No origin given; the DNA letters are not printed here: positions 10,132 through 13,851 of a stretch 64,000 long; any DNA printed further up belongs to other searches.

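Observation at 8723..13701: Translationally coupled pair: GMC oxidoreductase-alpha/beta-hydrolase fusion (1,139 aa) plus stand-alone GMC paralogue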

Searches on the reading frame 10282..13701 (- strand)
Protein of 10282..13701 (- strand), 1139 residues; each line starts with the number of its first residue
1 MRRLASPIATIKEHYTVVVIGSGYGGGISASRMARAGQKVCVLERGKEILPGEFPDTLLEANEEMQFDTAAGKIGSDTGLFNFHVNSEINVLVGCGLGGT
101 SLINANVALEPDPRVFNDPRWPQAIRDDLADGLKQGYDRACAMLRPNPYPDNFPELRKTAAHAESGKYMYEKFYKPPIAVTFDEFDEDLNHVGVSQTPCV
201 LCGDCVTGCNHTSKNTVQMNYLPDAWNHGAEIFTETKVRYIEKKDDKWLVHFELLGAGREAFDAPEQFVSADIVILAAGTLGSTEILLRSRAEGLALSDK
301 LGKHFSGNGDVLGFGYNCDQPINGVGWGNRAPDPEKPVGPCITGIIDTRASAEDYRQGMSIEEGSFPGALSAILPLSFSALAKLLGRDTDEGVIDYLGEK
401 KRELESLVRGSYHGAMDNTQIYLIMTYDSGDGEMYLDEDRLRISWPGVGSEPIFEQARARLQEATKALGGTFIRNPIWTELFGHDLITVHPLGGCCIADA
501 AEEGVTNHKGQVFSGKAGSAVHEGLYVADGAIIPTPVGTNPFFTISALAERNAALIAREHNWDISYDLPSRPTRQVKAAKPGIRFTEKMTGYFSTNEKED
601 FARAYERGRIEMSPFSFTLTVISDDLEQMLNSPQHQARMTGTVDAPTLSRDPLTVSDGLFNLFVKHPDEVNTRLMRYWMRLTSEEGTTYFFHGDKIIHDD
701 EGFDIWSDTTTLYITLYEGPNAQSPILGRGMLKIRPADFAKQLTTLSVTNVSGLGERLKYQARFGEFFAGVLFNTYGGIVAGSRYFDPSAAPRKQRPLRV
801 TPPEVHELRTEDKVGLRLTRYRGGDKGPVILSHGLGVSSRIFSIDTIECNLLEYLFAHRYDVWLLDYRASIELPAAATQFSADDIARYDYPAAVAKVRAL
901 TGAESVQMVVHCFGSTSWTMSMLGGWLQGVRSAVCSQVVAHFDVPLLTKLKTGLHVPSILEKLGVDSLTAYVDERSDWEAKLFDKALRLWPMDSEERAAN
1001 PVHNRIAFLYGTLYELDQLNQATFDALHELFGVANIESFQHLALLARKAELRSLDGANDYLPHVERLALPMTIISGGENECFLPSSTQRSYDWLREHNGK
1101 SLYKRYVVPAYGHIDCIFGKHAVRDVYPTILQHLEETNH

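Call 7: search_protein_families(library=pfam, proteins=[window:10282-13701:-], max_evalue=0.01)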
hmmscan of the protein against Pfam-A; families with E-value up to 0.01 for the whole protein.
window:10282-13701:- (1139 aa): 7 families
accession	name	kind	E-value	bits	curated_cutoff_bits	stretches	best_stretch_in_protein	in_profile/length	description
PF00732.25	GMC_oxred_N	-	8.2e-11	42.6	23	1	84-290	13-200/218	GMC oxidoreductase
PF05199.19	GMC_oxred_C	-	7.9e-09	36.6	24.6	1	488-549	85-139/139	GMC oxidoreductase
PF00561.26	Abhydrolase_1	-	8.4e-08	32.6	25.8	1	828-916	2-81/245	alpha/beta hydrolase fold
PF07992.20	Pyr_redox_2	-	2e-05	24.6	26.1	1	16-51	2-37/291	Pyridine nucleotide-disulphide oxidoreductase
PF01266.30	DAO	-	2.1e-05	24.7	27.9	0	17-48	2-33/353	FAD dependent oxidoreductase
PF00070.33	Pyr_redox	-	0.00024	22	22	1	17-53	2-38/82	Pyridine nucleotide-disulphide oxidoreductase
PF00890.30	FAD_binding_2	-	0.0018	18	20.4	1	17-48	2-33/414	FAD binding domain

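Call 8: search_protein_families(library=ncbifam, proteins=[window:10282-13701:-], max_evalue=0.01)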
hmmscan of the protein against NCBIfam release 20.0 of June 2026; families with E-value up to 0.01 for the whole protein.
window:10282-13701:- (1139 aa): 16 families
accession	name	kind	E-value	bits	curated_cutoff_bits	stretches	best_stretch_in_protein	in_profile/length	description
NF058674.1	CholsOxChoxAB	equivalog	1.3e-45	156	850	2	15-313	6-311/535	cholesterol oxidase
TIGR04542.1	GMC_mycofac_2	equivalog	1.1e-12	47.8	400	1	17-294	2-239/425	mycofactocin system GMC family oxidoreductase MftG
NF038210.1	GMC_mycofac_3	equivalog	1.7e-06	27.2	300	0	17-51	1-35/418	mycofactocin system GMC family oxidoreductase MftG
TIGR03970.1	mycofact_MftG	equivalog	8.7e-06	24.9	387.45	0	520-556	450-486/487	mycofactocin dehydrogenase MftG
NF053717.1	VnlPnlRedVprA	equivalog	1.2e-05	24.3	600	1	12-66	4-59/481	vinyl phenol reductase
NF002550.0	PRK02106.1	subfamily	0.00022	19.9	605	0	12-108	3-99/563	choline dehydrogenase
NF050086.1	pipecolate_AmaA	exception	0.00028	19.7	600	0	12-45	23-56/425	L-pipecolate oxidase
TIGR02032.1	GG-red-SF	subfamily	0.00035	20.3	158.8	0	16-48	2-34/297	geranylgeranyl reductase family protein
NF003585.0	PRK05249.1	equivalog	0.00058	18.6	465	1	12-49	4-41/464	Si-specific NAD(P)(+) transhydrogenase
TIGR01350.1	lipoamide_DH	equivalog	0.0011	17.8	408.8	1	15-45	2-32/461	dihydrolipoyl dehydrogenase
TIGR02730.1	carot_isom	equivalog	0.0015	17.5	586.9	1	15-55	1-39/493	carotenoid isomerase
TIGR02734.1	crtI_fam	subfamily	0.0024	16.6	238.1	0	17-47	1-31/504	phytoene desaturase family protein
NF045637.1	carotdesatCrtDProt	equivalog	0.0025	16.4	580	0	17-47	1-31/485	1-hydroxycarotenoid 3,4-desaturase CrtD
NF006130.0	PRK08274.1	equivalog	0.0068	15.2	369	0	13-49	4-40/467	FAD-dependent tricarballylate dehydrogenase TcuA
NF004829.0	PRK06183.1-3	subfamily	0.0082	14.9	390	0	12-49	6-43/520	bifunctional 3-(3-hydroxy-phenyl)propionate/3-hydroxycinnamic acid hydroxylase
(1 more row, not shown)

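Call 9: search_solved_structures(query=window:10282-13701:-, max_evalue=0.01, show_alignments=2)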
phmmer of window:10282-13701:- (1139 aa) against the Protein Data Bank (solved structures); distinct sequences matched with E-value up to 0.01: 20.
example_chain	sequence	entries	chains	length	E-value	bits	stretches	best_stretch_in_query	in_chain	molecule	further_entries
1b8s_A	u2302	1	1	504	7.8e-26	93.4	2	420-558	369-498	PROTEIN (CHOLESTEROL OXIDASE)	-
4rek_A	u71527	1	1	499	7.8e-26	93.4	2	420-558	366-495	Cholesterol oxidase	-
3cnj_A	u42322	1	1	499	8e-26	93.4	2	420-558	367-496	Cholesterol oxidase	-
4u2l_A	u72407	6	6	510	8e-26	93.4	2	420-558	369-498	Cholesterol oxidase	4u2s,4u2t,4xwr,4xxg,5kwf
1b4v_A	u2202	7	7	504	8.1e-26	93.4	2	420-558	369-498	PROTEIN (CHOLESTEROL OXIDASE) | CHOLESTEROL OXIDASE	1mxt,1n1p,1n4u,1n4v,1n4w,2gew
3gyi_A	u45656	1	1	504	4.1e-25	91.1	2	420-558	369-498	Cholesterol oxidase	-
1cbo_A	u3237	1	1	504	7.1e-25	90.3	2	420-558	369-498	PROTEIN (CHOLESTEROL OXIDASE)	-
3b3r_A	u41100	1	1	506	8.1e-25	90.1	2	420-558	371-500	Cholesterol oxidase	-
3b6d_A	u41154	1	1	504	9.1e-25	89.9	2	420-558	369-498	Cholesterol oxidase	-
1cc2_A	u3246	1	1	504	9.4e-25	89.9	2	420-558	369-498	PROTEIN (CHOLESTEROL OXIDASE)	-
1ijh_A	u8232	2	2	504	1.4e-24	89.2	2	420-558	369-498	CHOLESTEROL OXIDASE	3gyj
1coy_A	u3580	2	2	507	6.1e-17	64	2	16-312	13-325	CHOLESTEROL OXIDASE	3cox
4qi4_A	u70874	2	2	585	0.00028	22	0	15-111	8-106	Cellobiose dehydrogenase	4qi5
1kdg_A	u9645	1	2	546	0.00048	21.3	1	14-123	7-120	cellobiose dehydrogenase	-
4qi6_A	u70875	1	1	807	0.00059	21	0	15-111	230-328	Cellobiose dehydrogenase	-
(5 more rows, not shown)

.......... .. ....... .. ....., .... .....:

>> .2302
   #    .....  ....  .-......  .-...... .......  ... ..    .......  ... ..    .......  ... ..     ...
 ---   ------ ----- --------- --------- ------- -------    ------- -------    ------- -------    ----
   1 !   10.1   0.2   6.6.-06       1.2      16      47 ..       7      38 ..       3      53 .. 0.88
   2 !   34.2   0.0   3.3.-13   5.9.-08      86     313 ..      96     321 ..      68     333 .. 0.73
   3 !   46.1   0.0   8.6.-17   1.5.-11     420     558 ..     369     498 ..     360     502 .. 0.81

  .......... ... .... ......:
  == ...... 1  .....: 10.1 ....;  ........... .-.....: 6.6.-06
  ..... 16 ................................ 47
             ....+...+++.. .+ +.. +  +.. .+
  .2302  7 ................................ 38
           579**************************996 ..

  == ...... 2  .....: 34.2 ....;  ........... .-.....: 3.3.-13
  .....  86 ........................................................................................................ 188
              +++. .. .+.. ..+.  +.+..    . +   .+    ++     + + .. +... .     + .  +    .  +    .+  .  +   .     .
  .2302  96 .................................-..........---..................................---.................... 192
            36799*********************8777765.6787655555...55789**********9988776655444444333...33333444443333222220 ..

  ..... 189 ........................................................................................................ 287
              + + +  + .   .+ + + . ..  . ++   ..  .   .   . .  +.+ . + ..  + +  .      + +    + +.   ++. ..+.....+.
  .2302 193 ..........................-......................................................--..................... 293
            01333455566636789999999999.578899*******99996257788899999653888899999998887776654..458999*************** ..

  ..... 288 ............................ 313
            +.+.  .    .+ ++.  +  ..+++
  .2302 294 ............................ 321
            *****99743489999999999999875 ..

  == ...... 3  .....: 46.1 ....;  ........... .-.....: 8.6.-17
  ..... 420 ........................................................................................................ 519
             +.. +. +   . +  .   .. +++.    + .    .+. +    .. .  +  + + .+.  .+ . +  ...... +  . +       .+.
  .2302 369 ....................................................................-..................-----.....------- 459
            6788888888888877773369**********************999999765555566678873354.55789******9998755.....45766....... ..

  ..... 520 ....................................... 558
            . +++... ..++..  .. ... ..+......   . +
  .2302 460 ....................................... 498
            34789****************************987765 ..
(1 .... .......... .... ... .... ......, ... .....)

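Call 10: find_homologous_proteins(query=window:10282-13701:-, max_evalue=0.00001)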
Query window:10282-13701:- (1139 aa): 7330 proteins with E <= 0.00001 among 8000 candidates; the best 120 are listed.
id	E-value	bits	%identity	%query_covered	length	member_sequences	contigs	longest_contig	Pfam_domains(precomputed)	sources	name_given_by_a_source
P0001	0.0e+0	2669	100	100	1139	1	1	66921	PF01266.31,PF07992.21,PF00561.27,PF05199.20,PF00732.26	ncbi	-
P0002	0.0e+0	1881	69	100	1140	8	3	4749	PF01266.31,PF07992.21,PF05199.20,PF00732.26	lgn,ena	-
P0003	0.0e+0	1853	68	100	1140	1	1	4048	PF07992.21,PF05199.20,PF00732.26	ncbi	-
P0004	0.0e+0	1834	67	100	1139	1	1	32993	PF00561.27,PF05199.20,PF00732.26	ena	-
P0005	0.0e+0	1798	66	100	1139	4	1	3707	PF01266.31,PF07992.21,PF00561.27,PF05199.20,PF00732.26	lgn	-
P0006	0.0e+0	1794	67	100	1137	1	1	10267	PF01266.31,PF07992.21,PF05199.20,PF00732.26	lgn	-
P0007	0.0e+0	1747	65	100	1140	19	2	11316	PF01266.31,PF00890.31,PF05199.20,PF00732.26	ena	-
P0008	0.0e+0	1730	64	100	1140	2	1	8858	PF01266.31,PF00890.31,PF07992.21,PF05199.20,PF00732.26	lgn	-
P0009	0.0e+0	1727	64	100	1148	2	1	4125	PF12697.14,PF00561.27,PF05199.20,PF00732.26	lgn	-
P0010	0.0e+0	1710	65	96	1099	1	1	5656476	PF00561.27,PF05199.20,PF00732.26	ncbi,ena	-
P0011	0.0e+0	1709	63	100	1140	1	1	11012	PF12697.14,PF00561.27,PF05199.20,PF00732.26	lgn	-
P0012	0.0e+0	1708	64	100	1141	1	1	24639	PF05199.20,PF00732.26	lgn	-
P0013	0.0e+0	1698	63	100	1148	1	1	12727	PF00561.27,PF05199.20,PF00732.26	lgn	-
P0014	0.0e+0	1685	63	100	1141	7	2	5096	PF01266.31,PF00890.31,PF12697.14,PF05199.20,PF00732.26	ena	-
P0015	0.0e+0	1663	62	100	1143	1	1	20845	PF00561.27,PF05199.20,PF00732.26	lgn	-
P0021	0.0e+0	1638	61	100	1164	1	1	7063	PF01266.31,PF00561.27,PF05199.20,PF00732.26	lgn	-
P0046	0.0e+0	1576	59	100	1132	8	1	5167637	PF01266.31,PF07992.21,PF00561.27,PF05199.20,PF00732.26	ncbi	ncbi:GMC family oxidoreductase N-terminal domain-containing protein [Nitrospira sp. Nam74]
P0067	0.0e+0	1565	59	100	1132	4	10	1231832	PF01266.31,PF00561.27,PF05199.20,PF00732.26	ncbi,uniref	ncbi:MAG: GMC family oxidoreductase N-terminal domain-containing protein [Reichenbachiella sp.]|unir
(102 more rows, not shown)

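Call 14: find_encoding_contigs(protein=P0001, flank=10000, max_places=3)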
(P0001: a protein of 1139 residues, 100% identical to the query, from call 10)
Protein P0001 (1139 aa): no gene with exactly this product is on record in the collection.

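Call 15: find_encoding_contigs(protein=P0046, flank=10000, max_places=2)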
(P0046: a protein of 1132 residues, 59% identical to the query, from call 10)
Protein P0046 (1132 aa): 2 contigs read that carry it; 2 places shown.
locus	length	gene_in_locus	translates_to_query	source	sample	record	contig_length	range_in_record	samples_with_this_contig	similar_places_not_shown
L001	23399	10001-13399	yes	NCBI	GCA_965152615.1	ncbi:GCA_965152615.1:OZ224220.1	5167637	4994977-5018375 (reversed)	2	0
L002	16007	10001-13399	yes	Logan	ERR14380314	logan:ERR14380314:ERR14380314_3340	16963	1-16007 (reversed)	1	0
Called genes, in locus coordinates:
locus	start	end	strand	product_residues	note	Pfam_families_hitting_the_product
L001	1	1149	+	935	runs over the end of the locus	PF05226:CHASE2, PF00004:AAA (faint), PF00158:Sigma54_activat, PF14532:Sigma54_activ_2, PF25601:AAA_lid_14, PF02954:HTH_8 (faint)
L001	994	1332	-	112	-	-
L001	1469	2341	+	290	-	PF00691:OmpA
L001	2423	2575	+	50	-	-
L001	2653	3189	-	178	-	-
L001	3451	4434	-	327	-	PF02163:Peptidase_M50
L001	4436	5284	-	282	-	PF01381:HTH_3 (faint), PF00753:Lactamase_B, PF12706:Lactamase_B_2 (weak)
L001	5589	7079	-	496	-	PF00675:Peptidase_M16, PF05193:Peptidase_M16_C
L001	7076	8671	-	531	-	PF00675:Peptidase_M16, PF05193:Peptidase_M16_C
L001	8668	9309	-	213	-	PF00702:Hydrolase, PF13419:HAD_2, PF13242:Hydrolase_like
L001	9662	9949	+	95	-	-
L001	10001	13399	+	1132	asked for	PF00732:GMC_oxred_N, PF01266:DAO (faint), PF07992:Pyr_redox_2 (faint), PF05199:GMC_oxred_C, PF00561:Abhydrolase_1 (weak)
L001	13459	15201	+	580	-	-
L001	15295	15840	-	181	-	-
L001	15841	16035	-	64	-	-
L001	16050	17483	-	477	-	PF00224:PK, PF02887:PK_C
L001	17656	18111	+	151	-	PF00545:Ribonuclease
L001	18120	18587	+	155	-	PF01337:Barstar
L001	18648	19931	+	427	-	PF00202:Aminotran_3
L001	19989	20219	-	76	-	-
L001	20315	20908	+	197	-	-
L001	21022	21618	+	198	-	-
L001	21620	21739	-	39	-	-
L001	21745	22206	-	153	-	PF13279:4HBT_2, PF03061:4HBT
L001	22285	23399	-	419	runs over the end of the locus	PF22205:Csm6_6H, PF09670:Cas_Cas02710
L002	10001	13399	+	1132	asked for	PF00732:GMC_oxred_N, PF01266:DAO (faint), PF07992:Pyr_redox_2 (faint), PF05199:GMC_oxred_C, PF00561:Abhydrolase_1 (weak)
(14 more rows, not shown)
